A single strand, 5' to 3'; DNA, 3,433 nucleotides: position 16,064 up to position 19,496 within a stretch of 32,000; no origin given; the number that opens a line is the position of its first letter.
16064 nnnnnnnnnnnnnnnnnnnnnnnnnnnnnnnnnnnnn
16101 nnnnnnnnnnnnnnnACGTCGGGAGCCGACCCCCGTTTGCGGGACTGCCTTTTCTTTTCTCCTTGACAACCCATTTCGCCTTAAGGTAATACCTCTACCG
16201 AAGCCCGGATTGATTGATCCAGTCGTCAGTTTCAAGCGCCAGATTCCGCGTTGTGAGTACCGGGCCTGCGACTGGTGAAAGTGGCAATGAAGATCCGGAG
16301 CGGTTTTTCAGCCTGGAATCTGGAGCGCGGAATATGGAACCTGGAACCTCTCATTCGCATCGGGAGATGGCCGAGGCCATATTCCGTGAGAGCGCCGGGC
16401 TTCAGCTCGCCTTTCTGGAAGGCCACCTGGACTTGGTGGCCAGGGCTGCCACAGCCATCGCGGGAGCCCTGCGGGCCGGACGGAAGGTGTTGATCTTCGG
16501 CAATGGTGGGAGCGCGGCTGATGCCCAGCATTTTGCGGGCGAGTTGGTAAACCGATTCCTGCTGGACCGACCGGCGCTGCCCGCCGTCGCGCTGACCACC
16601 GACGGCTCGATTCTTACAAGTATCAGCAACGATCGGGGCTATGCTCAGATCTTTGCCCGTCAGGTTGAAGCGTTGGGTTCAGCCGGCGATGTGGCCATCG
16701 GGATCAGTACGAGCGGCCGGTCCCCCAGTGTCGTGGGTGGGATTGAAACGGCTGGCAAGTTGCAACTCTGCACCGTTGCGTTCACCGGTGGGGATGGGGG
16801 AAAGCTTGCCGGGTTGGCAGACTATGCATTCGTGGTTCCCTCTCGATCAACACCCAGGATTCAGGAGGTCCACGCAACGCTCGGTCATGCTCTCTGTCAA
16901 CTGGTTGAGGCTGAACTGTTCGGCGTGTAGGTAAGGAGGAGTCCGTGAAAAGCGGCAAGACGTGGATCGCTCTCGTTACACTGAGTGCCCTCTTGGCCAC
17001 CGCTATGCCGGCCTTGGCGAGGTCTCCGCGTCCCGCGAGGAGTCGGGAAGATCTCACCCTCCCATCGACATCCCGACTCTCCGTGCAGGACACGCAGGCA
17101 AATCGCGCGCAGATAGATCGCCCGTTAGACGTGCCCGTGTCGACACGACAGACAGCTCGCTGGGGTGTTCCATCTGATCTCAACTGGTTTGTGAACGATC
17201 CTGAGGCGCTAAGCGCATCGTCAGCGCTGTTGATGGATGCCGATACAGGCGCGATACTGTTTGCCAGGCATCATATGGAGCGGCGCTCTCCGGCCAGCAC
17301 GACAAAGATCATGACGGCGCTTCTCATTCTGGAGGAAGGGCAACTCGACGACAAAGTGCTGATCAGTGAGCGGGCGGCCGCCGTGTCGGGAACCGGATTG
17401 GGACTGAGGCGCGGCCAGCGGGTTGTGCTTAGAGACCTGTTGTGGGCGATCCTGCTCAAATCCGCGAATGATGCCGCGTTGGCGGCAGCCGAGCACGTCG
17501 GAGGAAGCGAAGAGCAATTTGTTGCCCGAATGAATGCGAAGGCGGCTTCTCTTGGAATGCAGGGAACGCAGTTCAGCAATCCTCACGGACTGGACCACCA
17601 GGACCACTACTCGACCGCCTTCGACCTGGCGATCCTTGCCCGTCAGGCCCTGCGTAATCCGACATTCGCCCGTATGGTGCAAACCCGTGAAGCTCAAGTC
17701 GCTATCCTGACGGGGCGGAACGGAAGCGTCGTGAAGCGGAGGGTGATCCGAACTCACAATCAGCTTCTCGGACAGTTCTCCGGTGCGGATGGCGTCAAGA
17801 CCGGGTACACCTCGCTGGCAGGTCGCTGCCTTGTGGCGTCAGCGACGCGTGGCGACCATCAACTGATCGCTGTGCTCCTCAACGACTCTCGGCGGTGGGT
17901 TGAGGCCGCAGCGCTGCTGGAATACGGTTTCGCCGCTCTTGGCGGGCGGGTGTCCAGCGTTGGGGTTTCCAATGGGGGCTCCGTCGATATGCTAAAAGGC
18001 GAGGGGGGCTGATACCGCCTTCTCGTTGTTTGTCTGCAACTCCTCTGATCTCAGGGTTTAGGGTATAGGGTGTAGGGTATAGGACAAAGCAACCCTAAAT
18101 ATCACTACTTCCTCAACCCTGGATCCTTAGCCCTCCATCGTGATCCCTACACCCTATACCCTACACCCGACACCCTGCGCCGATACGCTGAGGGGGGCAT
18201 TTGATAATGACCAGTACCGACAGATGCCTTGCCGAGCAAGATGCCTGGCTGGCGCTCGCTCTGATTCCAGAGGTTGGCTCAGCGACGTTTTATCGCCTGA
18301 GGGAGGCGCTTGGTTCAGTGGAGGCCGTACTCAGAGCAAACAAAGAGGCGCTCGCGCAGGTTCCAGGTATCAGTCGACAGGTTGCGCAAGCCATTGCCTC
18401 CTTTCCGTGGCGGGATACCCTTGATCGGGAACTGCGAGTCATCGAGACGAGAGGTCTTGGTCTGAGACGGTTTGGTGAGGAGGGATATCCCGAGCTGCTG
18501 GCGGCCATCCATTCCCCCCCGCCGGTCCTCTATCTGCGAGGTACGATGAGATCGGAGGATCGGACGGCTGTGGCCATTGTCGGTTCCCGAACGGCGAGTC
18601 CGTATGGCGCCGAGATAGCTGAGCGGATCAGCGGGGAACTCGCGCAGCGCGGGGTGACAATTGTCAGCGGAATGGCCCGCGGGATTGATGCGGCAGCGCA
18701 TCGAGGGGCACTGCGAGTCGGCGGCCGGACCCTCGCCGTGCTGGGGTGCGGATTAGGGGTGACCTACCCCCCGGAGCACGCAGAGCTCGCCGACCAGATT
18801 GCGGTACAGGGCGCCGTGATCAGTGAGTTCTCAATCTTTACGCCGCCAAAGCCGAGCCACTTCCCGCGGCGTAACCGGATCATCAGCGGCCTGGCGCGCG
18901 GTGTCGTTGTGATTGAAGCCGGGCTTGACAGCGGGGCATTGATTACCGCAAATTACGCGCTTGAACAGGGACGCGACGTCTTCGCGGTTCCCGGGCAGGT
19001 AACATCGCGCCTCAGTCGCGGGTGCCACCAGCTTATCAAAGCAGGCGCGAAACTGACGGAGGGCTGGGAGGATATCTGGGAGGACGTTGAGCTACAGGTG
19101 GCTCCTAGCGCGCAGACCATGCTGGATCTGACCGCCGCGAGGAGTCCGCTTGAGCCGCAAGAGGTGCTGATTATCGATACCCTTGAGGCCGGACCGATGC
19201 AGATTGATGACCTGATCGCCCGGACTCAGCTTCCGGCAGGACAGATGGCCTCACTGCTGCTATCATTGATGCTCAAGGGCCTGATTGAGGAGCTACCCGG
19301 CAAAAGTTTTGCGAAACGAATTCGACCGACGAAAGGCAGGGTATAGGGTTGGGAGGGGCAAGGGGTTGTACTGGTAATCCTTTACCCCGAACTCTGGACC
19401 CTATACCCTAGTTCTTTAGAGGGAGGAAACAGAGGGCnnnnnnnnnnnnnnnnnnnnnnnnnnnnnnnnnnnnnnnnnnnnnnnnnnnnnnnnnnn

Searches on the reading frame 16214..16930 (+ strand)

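Call 8: search_protein_families(library=ncbifam, proteins=[window:16214-16930:+], max_evalue=0.00001)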
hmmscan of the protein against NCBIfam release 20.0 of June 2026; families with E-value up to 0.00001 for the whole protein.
window:16214-16930:+ (238 aa): 8 families
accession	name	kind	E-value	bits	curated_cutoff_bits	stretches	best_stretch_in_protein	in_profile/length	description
NF010546.0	PRK13936.1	equivalog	2.7e-58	197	276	1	54-237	8-194/197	phosphoheptose isomerase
TIGR00441.1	gmhA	equivalog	8.9e-56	188.2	209.45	1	82-232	4-154/154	D-sedoheptulose 7-phosphate isomerase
NF008138.0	PRK10886.1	equivalog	7.5e-48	162.8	352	1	53-236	5-191/196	DnaA initiator-associating protein DiaA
NF001628.0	PRK00414.1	equivalog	7.5e-43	146.4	265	1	67-235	20-190/192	D-sedoheptulose 7-phosphate isomerase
NF010547.0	PRK13938.1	equivalog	5.3e-42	143.7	320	1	52-236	6-192/196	D-sedoheptulose 7-phosphate isomerase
NF003915.0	PRK05441.1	subfamily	1.6e-09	37.2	168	1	48-206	22-180/300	N-acetylmuramic acid 6-phosphate etherase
NF009222.0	PRK12570.1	subfamily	2.4e-09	36.5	255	1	68-206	48-187/307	N-acetylmuramic acid 6-phosphate etherase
NF002805.0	PRK02947.1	subfamily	1e-06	28.1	135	1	56-191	7-141/247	sugar isomerase domain-containing protein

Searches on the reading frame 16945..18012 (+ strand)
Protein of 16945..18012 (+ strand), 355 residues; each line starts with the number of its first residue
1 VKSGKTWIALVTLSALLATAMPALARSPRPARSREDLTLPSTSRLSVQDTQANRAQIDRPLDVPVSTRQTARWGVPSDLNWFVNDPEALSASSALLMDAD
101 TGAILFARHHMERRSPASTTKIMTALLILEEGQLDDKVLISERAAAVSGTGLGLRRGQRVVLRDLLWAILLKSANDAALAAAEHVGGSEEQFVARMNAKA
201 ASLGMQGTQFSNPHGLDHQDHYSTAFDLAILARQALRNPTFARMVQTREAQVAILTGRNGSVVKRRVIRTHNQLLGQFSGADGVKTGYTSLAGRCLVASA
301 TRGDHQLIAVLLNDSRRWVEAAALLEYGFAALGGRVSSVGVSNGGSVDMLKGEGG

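Call 8: search_protein_families(library=ncbifam, proteins=[window:16945-18012:+], max_evalue=0.00001)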
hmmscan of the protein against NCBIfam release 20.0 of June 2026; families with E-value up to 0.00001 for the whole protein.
window:16945-18012:+ (355 aa): 7 families
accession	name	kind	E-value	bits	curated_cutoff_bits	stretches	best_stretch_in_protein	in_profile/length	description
NF008489.0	PRK11397.1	equivalog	3.8e-38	131.2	610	1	81-328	27-279/389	serine-type D-Ala-D-Ala carboxypeptidase DacD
NF007445.0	PRK10001.1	equivalog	2.8e-32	112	765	1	86-330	34-283/400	serine-type D-Ala-D-Ala carboxypeptidase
NF008059.0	PRK10793.1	equivalog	2.9e-31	108.6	694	1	88-330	43-290/403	D-alanyl-D-alanine carboxypeptidase DacA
NF008668.0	PRK11669.1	equivalog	1.5e-29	103.1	294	1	84-313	36-262/316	D-alanyl-D-alanine endopeptidase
NF038273.1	strep_PBP3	exception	1e-26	93.9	490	1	88-316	25-269/407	D-alanyl-D-alanine carboxypeptidase PBP3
NF038258.2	PBP4_Staph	exception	4.9e-25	88.2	500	1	96-313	45-278/366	penicillin-binding protein PBP4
NF000471.1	vanY_of_D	exception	8.3e-25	87.8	625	1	90-312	98-333/354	transpeptidase-like D-Ala-D-Ala carboxypeptidase VanY-D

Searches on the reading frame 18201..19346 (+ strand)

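Call 8: search_protein_families(library=ncbifam, proteins=[window:18201-19346:+], max_evalue=0.00001)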
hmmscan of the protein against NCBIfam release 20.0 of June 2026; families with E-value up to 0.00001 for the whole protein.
window:18201-19346:+ (381 aa): 3 families
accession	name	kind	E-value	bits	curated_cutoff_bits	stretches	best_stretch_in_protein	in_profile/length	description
NF008007.0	PRK10736.1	equivalog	2.1e-81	274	495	1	12-368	3-357/374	DNA-protecting protein DprA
TIGR00732.1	dprA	equivalog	4.3e-75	251.7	191.15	1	88-295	11-219/220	DNA-processing protein DprA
TIGR00725.1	TIGR00725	hypoth_equivalog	2.2e-06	27.2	106.9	0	123-181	3-61/159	TIGR00725 family protein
